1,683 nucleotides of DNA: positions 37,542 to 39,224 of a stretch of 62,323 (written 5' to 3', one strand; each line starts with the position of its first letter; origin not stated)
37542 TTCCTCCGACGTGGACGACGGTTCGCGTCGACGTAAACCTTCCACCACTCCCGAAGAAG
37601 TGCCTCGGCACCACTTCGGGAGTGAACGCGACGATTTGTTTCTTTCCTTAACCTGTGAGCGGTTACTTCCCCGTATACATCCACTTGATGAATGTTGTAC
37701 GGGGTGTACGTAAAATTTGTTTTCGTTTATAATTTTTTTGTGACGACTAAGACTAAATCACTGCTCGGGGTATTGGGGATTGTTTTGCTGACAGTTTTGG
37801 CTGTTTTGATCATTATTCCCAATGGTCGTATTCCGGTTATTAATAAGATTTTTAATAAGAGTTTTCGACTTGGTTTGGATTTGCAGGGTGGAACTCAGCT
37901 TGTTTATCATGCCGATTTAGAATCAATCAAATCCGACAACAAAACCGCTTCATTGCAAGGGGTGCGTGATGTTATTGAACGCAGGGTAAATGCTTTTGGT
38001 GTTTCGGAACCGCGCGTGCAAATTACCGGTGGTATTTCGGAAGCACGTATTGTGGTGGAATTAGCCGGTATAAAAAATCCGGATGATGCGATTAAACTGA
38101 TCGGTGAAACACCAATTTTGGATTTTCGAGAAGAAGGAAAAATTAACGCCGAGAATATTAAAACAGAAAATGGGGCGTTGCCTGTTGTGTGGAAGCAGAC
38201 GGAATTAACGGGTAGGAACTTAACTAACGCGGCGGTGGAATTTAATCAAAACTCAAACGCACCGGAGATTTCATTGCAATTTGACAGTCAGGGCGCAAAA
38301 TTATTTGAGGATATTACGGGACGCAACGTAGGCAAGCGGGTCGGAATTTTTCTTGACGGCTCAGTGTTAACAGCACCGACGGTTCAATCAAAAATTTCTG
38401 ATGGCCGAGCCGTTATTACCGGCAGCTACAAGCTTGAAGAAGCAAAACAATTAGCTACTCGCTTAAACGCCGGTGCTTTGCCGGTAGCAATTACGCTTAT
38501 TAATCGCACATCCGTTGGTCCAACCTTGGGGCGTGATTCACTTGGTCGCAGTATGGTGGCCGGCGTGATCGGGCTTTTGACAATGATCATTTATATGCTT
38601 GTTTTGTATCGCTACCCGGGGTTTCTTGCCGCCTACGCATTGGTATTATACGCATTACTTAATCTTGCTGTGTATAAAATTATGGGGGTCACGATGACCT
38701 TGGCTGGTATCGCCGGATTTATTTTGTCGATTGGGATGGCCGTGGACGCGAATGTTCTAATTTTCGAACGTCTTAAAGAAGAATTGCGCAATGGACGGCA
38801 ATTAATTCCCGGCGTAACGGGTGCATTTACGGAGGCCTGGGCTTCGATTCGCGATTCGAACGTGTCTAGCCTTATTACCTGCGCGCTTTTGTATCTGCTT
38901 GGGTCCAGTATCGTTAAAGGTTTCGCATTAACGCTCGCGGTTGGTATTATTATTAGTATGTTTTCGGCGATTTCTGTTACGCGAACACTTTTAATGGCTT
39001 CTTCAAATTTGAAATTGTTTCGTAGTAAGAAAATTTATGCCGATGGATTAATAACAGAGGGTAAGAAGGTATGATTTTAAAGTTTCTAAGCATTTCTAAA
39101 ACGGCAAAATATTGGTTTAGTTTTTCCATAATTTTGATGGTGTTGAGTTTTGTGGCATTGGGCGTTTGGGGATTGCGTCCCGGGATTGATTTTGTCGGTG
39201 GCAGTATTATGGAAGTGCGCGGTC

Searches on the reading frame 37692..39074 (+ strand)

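Call 79: search_protein_families(library=pfam, proteins=[window:37692-39074:+], max_evalue=0.001)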
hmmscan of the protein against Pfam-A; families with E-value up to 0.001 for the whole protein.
window:37692-39074:+ (460 aa): 5 families
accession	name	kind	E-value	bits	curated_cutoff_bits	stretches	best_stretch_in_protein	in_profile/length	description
PF22599.2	SecDF_P1_head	-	1e-33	116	27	1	161-265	10-114/114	SecDF, P1 head subdomain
PF21760.3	SecD_1st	-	2e-16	59.6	27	1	90-147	3-57/60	Protein translocase subunit SecDF, P1 domain, N-terminal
PF02355.23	SecD_SecF_C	-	1.9e-15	57.2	20.5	1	267-435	13-184/189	Protein export membrane protein SecD/SecF, C-terminal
PF03176.21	MMPL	-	3.3e-09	36.6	20.5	1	288-448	146-313/333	MMPL family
PF07549.19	Sec_GG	-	0.00046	20.1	20.3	0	58-75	8-25/28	SecD/SecF GG Motif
